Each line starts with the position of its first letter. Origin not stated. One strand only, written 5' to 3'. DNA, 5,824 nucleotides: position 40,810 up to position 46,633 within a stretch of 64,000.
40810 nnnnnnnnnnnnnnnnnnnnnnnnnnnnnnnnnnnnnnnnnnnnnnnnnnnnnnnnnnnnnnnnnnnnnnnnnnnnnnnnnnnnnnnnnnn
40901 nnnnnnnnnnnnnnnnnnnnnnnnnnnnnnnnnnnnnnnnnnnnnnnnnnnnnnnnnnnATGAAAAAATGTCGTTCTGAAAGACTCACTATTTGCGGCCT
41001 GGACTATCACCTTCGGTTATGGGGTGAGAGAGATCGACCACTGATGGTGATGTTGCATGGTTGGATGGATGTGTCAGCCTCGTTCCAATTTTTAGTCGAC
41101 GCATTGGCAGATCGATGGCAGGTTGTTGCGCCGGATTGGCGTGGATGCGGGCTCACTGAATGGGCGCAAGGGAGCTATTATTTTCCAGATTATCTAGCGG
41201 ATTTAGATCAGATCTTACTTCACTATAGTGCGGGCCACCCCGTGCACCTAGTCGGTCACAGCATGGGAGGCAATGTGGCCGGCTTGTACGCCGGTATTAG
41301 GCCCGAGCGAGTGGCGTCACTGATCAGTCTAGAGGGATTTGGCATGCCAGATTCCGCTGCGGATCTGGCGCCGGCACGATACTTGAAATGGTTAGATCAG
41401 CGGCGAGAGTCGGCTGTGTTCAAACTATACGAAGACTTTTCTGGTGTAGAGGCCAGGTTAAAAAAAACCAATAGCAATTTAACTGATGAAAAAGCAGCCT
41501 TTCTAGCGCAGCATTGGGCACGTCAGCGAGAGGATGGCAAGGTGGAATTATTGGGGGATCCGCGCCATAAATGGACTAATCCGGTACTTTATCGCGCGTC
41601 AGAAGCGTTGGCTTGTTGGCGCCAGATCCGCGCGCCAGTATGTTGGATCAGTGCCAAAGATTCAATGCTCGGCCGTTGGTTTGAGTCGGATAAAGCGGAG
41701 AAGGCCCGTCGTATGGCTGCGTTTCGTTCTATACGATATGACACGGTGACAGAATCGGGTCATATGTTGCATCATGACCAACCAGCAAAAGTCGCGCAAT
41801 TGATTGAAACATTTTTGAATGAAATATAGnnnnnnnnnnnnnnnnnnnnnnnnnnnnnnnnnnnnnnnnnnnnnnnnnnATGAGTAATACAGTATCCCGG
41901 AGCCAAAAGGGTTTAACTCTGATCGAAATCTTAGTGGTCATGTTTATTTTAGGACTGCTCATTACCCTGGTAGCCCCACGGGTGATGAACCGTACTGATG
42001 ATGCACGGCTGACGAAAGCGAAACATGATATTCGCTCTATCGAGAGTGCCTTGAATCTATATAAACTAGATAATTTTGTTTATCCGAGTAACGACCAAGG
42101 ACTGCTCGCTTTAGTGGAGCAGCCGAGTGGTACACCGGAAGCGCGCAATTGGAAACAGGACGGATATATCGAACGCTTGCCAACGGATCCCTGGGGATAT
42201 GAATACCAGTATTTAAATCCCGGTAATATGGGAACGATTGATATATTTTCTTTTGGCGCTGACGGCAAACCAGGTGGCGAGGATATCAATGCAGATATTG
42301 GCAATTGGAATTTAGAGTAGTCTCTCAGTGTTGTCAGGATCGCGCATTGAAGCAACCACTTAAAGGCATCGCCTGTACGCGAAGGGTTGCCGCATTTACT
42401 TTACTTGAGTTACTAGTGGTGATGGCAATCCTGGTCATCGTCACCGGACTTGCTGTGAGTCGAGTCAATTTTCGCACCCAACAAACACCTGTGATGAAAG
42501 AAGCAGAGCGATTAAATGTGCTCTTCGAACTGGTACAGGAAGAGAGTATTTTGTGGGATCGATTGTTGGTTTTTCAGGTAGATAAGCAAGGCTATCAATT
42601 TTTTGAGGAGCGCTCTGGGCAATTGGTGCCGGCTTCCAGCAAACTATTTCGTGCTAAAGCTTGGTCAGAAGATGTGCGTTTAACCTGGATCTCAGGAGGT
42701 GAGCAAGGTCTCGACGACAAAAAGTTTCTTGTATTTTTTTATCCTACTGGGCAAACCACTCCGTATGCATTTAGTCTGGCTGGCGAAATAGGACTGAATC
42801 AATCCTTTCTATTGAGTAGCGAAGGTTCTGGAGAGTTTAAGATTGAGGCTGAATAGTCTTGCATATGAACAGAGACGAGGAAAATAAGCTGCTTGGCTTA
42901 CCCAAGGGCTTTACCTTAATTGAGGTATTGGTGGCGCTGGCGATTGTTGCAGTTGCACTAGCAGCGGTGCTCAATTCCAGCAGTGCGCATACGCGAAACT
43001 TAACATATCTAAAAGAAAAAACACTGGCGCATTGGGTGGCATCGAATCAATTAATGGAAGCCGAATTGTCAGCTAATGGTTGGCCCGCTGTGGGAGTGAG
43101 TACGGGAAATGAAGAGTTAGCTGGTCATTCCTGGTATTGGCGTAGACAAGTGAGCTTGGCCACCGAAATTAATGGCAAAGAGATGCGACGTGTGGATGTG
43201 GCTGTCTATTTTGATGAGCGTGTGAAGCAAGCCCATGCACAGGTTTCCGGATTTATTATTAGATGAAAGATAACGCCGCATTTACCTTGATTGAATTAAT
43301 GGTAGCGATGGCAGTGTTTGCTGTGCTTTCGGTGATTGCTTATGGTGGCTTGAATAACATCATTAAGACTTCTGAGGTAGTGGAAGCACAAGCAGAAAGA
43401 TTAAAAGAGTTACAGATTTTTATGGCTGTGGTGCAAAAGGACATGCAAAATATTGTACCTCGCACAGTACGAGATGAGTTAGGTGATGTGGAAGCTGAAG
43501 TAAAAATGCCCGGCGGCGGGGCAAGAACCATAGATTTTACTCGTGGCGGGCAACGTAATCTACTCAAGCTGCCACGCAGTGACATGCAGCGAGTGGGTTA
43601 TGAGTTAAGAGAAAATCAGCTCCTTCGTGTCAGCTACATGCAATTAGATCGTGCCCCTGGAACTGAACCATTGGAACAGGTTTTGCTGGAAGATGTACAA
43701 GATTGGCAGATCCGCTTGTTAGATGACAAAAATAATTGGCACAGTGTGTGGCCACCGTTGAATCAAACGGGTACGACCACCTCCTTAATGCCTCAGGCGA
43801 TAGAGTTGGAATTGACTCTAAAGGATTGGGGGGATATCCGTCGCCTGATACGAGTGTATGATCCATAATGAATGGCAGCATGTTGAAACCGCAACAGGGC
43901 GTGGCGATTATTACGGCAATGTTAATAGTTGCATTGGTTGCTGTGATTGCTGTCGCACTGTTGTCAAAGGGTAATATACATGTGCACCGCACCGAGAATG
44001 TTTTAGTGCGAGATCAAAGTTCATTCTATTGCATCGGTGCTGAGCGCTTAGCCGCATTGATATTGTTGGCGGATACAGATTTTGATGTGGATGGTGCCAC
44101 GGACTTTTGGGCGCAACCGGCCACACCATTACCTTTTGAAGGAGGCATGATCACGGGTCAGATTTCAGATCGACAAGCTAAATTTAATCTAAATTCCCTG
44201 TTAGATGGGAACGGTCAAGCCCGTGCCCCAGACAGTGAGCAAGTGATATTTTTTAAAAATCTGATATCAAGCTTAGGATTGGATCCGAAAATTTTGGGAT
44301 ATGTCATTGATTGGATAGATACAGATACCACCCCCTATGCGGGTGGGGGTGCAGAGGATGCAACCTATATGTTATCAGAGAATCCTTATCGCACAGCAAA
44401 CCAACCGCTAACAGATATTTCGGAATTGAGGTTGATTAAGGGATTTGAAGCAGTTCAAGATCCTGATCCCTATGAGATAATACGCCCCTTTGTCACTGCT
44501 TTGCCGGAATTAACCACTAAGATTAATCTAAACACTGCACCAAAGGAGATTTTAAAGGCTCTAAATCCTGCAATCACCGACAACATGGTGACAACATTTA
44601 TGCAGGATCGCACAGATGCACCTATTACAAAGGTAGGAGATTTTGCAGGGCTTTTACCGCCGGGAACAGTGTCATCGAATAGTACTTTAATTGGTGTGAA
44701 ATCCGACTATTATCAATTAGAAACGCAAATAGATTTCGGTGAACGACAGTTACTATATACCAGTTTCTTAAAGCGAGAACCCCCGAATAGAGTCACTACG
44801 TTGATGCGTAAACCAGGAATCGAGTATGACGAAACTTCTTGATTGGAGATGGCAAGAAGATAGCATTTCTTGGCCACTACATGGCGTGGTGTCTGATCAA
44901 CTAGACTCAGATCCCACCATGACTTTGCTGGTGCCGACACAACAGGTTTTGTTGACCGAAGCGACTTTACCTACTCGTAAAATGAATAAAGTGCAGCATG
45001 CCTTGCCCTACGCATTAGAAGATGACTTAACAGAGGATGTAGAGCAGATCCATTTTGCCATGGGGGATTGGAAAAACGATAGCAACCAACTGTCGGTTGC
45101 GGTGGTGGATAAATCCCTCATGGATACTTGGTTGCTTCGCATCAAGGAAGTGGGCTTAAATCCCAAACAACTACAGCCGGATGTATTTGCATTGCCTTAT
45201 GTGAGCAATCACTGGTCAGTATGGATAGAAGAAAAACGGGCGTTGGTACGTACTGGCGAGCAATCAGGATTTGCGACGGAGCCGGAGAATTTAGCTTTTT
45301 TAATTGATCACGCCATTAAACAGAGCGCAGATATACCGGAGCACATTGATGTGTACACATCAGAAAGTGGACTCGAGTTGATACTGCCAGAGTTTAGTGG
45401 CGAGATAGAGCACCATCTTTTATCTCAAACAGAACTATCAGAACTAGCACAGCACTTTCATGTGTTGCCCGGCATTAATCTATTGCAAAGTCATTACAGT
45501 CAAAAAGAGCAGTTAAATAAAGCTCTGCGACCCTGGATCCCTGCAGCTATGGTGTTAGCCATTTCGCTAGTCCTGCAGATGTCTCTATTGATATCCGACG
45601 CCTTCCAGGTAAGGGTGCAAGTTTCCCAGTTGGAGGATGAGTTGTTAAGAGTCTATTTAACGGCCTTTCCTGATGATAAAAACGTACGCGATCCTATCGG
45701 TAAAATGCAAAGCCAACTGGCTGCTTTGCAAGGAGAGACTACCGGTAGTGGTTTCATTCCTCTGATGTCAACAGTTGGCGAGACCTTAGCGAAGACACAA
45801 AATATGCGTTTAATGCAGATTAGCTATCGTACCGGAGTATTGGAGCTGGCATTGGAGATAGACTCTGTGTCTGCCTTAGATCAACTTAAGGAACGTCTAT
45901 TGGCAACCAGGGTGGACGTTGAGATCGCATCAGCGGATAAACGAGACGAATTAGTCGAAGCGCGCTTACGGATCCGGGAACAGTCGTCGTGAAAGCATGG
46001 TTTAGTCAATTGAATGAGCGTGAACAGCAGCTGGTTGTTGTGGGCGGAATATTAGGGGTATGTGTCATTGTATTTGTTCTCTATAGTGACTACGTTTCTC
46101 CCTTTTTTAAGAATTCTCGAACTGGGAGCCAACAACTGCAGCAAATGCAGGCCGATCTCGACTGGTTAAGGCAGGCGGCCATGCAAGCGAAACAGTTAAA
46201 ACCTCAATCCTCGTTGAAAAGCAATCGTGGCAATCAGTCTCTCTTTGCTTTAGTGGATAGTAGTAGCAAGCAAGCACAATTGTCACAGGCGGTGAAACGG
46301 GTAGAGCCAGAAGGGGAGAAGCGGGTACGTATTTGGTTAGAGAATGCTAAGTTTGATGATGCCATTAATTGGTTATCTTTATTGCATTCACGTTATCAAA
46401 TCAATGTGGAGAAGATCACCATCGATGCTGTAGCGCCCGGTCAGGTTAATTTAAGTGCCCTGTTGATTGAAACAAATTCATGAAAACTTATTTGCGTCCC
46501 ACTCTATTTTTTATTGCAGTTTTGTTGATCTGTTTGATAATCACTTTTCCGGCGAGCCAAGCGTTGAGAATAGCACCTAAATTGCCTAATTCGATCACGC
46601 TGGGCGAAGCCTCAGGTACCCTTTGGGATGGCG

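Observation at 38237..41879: Phospho-relay to c-di-GMP module (CheY-like receiver, CheC-like phosphatase, PAS-GGDEF cyclase) wedged between the two divergent halves of the type II secretion locus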

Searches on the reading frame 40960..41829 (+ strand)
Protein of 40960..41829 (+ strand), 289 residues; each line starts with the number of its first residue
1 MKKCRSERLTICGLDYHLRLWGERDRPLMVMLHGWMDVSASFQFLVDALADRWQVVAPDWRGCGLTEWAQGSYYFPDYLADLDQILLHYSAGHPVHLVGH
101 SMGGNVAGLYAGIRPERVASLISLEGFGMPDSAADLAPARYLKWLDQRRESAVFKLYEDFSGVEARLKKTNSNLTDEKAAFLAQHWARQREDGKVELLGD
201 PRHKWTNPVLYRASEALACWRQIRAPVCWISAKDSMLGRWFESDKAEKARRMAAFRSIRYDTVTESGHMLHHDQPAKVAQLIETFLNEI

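Call 4: search_protein_families(library=pfam, proteins=[window:40960-41829:+], max_evalue=0.01)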
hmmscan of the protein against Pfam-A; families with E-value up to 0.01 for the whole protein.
window:40960-41829:+ (289 aa): 5 families
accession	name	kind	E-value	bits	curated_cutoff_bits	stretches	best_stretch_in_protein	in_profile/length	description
PF00561.26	Abhydrolase_1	-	2.1e-31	109.9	25.8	1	27-274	1-244/245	alpha/beta hydrolase fold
PF12697.13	Abhydrolase_6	-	6.1e-25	89.6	26.3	1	30-280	2-216/217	Alpha/beta hydrolase family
PF12146.15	Hydrolase_4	-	1.7e-15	57.4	27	1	26-274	4-238/239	Serine aminopeptidase, S33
PF00975.26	Thioesterase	-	0.00073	20.2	26.4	1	32-107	6-80/226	Thioesterase domain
PF07819.20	PGAP1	-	0.0027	18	24.3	1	91-125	89-126/233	PGAP1-like alpha/beta domain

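Call 5: search_protein_families(library=ncbifam, proteins=[window:40960-41829:+], max_evalue=0.01)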
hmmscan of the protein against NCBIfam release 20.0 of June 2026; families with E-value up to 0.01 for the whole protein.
window:40960-41829:+ (289 aa): 29 families (the best 25 are shown)
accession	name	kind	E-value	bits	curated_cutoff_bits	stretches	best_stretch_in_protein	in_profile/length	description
TIGR03695.1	menH_SHCHC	equivalog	1.7e-16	60.4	208.55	1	26-122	2-100/252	2-succinyl-6-hydroxy-2,4-cyclohexadiene-1-carboxylate synthase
NF011457.0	PRK14875.1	equivalog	2e-16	60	307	1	21-127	127-232/372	acetoin dehydrogenase dihydrolipoyllysine-residue acetyltransferase subunit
TIGR03056.1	bchO_mg_che_rel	equivalog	3.5e-16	59.1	172.55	1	6-123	8-125/278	alpha/beta fold hydrolase BchO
NF050089.1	i_nPHAscl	equivalog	8.8e-15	54.5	300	1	25-127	17-118/288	intracellular short-chain-length polyhydroxyalkanoate depolymerase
NF004514.1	PRK05855.1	equivalog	1.2e-14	53.9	455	1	18-129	14-129/578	SDR family oxidoreductase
TIGR03611.1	RutD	equivalog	1.2e-11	44.5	238.5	1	18-287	5-256/258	pyrimidine utilization protein D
NF051488.1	bifunc_PcaDC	exception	1.3e-11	44.2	390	1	17-124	3-109/375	bifunctional 3-oxoadipate enol-lactonase/4-carboxymuconolactone decarboxylase PcaDC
NF008340.0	PRK11126.1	equivalog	2.4e-11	43.4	261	2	23-111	11-96/255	2-succinyl-6-hydroxy-2,4-cyclohexadiene-1-carboxylate synthase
NF007954.0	PRK10673.1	equivalog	8.5e-11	41.6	399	1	29-288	19-254/255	esterase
NF002938.0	PRK03592.1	equivalog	2e-10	40.5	241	1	8-288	14-291/298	haloalkane dehalogenase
TIGR02427.1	protocat_pcaD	equivalog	2.5e-09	36.9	255.85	1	22-122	8-108/251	3-oxoadipate enol-lactonase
NF051487.1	bifunc_PcaCD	exception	3.8e-09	36.1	430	1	29-122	175-267/413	bifunctional 4-carboxymuconolactone decarboxylase/3-oxoadipate enol-lactonase PcaCD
NF002043.0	PRK00870.1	subfamily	2.6e-08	33.7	265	1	22-287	42-299/302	haloalkane dehalogenase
TIGR01738.1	bioH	equivalog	3.6e-07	30.1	206.95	1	29-124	7-96/245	pimeloyl-ACP methyl ester esterase BioH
NF052614.1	AB_fold_OlsI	equivalog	1.2e-06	28.3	385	1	77-131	72-127/272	ornithine lipid biosynthesis O-acyltransferase OlsI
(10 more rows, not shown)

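Call 65: find_homologous_proteins(query=window:40960-41826:+, max_evalue=1e-20)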
Query window:40960-41826:+ (289 aa): 7999 proteins with E <= 1e-20 among 8000 candidates; the best 120 are listed.
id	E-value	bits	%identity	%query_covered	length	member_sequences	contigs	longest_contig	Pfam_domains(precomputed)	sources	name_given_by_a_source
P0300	1.1e-196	670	99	100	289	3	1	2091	PF12697.14,PF00561.27,PF12146.16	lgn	-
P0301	6.2e-171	585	84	100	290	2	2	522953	PF12697.14,PF00561.27,PF12146.16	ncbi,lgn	-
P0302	1.8e-106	374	56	99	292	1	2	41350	PF12697.14,PF00561.27,PF12146.16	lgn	-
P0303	3.6e-105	369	58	100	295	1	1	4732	PF12697.14,PF00561.27,PF12146.16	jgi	jgi:pimeloyl-ACP methyl ester carboxylesterase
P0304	3.6e-105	369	58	100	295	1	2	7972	PF12697.14,PF00561.27,PF12146.16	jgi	jgi:pimeloyl-ACP methyl ester carboxylesterase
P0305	8.3e-105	368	58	100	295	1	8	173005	PF12697.14,PF00561.27,PF12146.16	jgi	jgi:pimeloyl-ACP methyl ester carboxylesterase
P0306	1.1e-104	368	56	99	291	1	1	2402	PF12697.14,PF00561.27,PF00975.27,PF12146.16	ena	-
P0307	2.4e-104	367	58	99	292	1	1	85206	PF12697.14,PF00561.27,PF12146.16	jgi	jgi:pimeloyl-ACP methyl ester carboxylesterase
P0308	3.3e-104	366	57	99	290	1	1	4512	PF12697.14,PF00561.27,PF00975.27,PF12146.16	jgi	jgi:pimeloyl-ACP methyl ester carboxylesterase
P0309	8.3e-104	365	55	99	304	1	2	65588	PF12697.14,PF00561.27,PF12146.16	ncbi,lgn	-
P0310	1.4e-103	364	57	99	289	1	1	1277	PF12697.14,PF00561.27,PF00975.27,PF12146.16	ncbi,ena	-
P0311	1.5e-103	364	56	99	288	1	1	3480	PF12697.14,PF00561.27,PF12146.16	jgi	jgi:pimeloyl-ACP methyl ester carboxylesterase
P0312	2.9e-103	363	55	100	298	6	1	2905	PF12697.14,PF00561.27,PF00975.27,PF12146.16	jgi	jgi:pimeloyl-ACP methyl ester carboxylesterase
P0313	4.6e-103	362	55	100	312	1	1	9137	PF12697.14,PF00561.27,PF12146.16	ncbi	-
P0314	5.8e-103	362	58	99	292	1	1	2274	PF12697.14,PF00561.27,PF12146.16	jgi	jgi:pimeloyl-ACP methyl ester carboxylesterase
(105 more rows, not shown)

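Call 66: find_encoding_contigs(protein=P0302, flank=7000, max_places=1)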
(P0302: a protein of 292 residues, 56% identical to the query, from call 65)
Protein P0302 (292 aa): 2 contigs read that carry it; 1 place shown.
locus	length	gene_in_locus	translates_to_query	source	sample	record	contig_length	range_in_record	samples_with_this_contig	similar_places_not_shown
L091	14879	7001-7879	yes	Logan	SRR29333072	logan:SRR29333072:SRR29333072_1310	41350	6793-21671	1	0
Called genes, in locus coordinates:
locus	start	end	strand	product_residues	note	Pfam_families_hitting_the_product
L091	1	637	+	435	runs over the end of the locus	PF08245:Mur_ligase_M, PF27239:FOL3_C, PF02875:Mur_ligase_C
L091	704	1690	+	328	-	PF05036:SPOR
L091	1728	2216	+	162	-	PF02674:Colicin_V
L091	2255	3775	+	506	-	PF13522:GATase_6, PF13537:GATase_7, PF00156:Pribosyltran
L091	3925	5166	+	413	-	PF01053:Cys_Met_Meta_PP, PF06838:Met_gamma_lyase (faint), PF01041:DegT_DnrJ_EryC1 (weak), PF00155:Aminotran_1_2 (weak), PF00266:Aminotran_5 (weak)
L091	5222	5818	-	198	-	PF18306:LDcluster4, PF03641:Lysine_decarbox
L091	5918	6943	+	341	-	PF01734:Patatin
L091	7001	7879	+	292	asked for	PF00561:Abhydrolase_1, PF12146:Hydrolase_4, PF12697:Abhydrolase_6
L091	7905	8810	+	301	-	PF02811:PHP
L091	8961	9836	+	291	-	PF01435:Peptidase_M48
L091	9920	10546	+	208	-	PF01300:Sua5_yciO_yrdC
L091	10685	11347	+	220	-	PF02163:Peptidase_M50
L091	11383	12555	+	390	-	PF00579:tRNA-synt_1b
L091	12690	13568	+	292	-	PF00701:DHDPS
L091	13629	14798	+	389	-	PF06804:BamC_C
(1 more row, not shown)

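Call 67: find_encoding_contigs(protein=P0309, flank=7000, max_places=1)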
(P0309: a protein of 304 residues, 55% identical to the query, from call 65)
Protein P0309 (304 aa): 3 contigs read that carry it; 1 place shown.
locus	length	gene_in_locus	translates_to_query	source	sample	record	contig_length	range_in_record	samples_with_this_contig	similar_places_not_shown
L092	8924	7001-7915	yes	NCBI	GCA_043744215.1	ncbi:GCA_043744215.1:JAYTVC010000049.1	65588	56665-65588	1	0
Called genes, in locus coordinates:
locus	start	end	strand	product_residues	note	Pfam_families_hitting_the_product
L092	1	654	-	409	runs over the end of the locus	PF02515:CoA_transf_3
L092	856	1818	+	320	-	PF08378:NERD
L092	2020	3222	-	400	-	PF00108:Thiolase_N, PF02803:Thiolase_C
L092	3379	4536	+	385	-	PF02771:Acyl-CoA_dh_N, PF02770:Acyl-CoA_dh_M, PF00441:Acyl-CoA_dh_1, PF22924:ACOX_C_alpha1 (weak), PF08028:Acyl-CoA_dh_2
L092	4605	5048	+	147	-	PF03061:4HBT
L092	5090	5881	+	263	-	PF00596:Aldolase_II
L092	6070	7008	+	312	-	PF13417:GST_N_3, PF13409:GST_N_2, PF00043:GST_C, PF13410:GST_C_2, PF14497:GST_C_3 (weak)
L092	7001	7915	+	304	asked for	PF12146:Hydrolase_4, PF00561:Abhydrolase_1, PF12697:Abhydrolase_6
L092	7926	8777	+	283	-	PF00106:adh_short, PF08659:KR, PF13561:adh_short_C2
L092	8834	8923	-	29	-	?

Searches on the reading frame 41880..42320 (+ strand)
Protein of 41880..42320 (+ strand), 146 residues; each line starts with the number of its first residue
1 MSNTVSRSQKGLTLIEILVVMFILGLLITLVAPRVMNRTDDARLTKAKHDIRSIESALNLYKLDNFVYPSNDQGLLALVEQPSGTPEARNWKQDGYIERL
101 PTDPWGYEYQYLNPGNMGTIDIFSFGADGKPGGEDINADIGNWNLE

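Call 4: search_protein_families(library=pfam, proteins=[window:41880-42320:+], max_evalue=0.01)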
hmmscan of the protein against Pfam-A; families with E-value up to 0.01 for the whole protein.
window:41880-42320:+ (146 aa): 2 families
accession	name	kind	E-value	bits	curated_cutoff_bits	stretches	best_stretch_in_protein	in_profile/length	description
PF08334.16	T2SSG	-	2.3e-41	140.6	21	1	34-143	1-108/108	Type II secretion system (T2SS), protein G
PF07963.17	N_methyl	-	1.2e-07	31.5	21.2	1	7-31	2-26/27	Prokaryotic N-terminal methylation motif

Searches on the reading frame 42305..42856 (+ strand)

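Call 57: search_protein_families(library=pfam, proteins=[window:42305-42856:+], max_evalue=0.0001)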
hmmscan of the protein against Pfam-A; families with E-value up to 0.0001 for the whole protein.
window:42305-42856:+ (183 aa): 1 family
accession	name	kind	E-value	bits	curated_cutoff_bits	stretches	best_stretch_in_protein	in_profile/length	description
PF07963.17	N_methyl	-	6.4e-06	26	21.2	1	26-50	2-26/27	Prokaryotic N-terminal methylation motif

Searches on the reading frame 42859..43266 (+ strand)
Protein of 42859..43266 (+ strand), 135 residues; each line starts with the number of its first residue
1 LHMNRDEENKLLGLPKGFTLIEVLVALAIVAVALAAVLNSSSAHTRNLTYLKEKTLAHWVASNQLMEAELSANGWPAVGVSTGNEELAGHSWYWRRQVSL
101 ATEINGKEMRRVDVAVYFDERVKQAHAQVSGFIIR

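Call 57: search_protein_families(library=pfam, proteins=[window:42859-43266:+], max_evalue=0.0001)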
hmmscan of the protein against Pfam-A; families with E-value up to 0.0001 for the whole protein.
window:42859-43266:+ (135 aa): 2 families
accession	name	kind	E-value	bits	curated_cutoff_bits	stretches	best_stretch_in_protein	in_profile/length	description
PF02501.22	T2SSI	-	3e-22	79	25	1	51-133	1-79/80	Type II secretion system (T2SS), protein I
PF07963.17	N_methyl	-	1e-08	34.8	21.2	1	16-38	5-27/27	Prokaryotic N-terminal methylation motif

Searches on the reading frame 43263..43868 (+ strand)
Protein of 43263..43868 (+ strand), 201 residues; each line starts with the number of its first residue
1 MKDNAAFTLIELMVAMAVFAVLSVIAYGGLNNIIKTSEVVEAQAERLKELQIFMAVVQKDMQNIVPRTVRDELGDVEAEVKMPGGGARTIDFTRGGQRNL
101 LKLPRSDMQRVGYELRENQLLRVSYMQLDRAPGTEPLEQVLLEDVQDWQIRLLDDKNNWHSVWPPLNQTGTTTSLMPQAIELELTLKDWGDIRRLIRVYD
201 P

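Call 57: search_protein_families(library=pfam, proteins=[window:43263-43868:+], max_evalue=0.0001)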
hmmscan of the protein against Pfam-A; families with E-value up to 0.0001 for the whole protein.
window:43263-43868:+ (201 aa): 2 families
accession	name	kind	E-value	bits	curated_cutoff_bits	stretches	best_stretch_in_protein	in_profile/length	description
PF11612.13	T2SSJ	-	4.4e-37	127.9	28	1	58-195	2-139/140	Type II secretion system (T2SS), protein J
PF07963.17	N_methyl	-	1.8e-09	37.2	21.2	1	1-27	1-27/27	Prokaryotic N-terminal methylation motif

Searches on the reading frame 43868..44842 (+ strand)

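Call 57: search_protein_families(library=pfam, proteins=[window:43868-44842:+], max_evalue=0.0001)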
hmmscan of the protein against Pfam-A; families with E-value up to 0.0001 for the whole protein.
window:43868-44842:+ (324 aa): 2 families
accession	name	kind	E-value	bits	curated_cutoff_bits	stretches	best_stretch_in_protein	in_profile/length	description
PF21687.3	T2SSK_1st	-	2.3e-26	93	26.2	1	104-214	1-107/107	Type II secretion system (T2SS), protein K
PF03934.19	T2SSK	-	3.1e-08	34.3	24.2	1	219-277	1-62/63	Type II secretion system (T2SS), protein K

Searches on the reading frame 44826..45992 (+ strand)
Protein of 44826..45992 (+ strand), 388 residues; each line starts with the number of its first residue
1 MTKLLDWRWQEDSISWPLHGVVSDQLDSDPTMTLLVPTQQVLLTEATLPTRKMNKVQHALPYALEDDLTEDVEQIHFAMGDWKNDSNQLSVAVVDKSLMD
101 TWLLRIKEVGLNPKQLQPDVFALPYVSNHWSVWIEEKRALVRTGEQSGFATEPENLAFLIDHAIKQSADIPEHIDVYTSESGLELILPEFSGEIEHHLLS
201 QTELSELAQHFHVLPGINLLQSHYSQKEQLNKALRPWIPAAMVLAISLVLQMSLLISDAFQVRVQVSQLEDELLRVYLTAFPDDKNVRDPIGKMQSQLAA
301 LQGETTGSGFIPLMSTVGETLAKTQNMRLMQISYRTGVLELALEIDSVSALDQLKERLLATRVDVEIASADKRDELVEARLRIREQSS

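Call 57: search_protein_families(library=pfam, proteins=[window:44826-45992:+], max_evalue=0.0001)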
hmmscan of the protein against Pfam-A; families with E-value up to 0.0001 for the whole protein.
window:44826-45992:+ (388 aa): 2 families
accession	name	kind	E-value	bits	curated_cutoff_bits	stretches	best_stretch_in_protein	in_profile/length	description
PF05134.19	T2SSL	-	4.8e-32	111.6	25.5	1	31-180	48-190/231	Type II secretion system (T2SS), protein L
PF12693.12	GspL_C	-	9e-20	71.6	29.6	1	232-386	2-157/158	GspL periplasmic domain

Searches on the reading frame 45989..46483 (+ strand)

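Call 57: search_protein_families(library=pfam, proteins=[window:45989-46483:+], max_evalue=0.0001)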
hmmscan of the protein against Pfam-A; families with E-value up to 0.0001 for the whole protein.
window:45989-46483:+ (164 aa): 1 family
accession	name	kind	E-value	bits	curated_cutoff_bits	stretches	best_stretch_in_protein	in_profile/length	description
PF04612.17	T2SSM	-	4.2e-31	108.8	27.8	1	2-161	5-158/160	Type II secretion system (T2SS), protein M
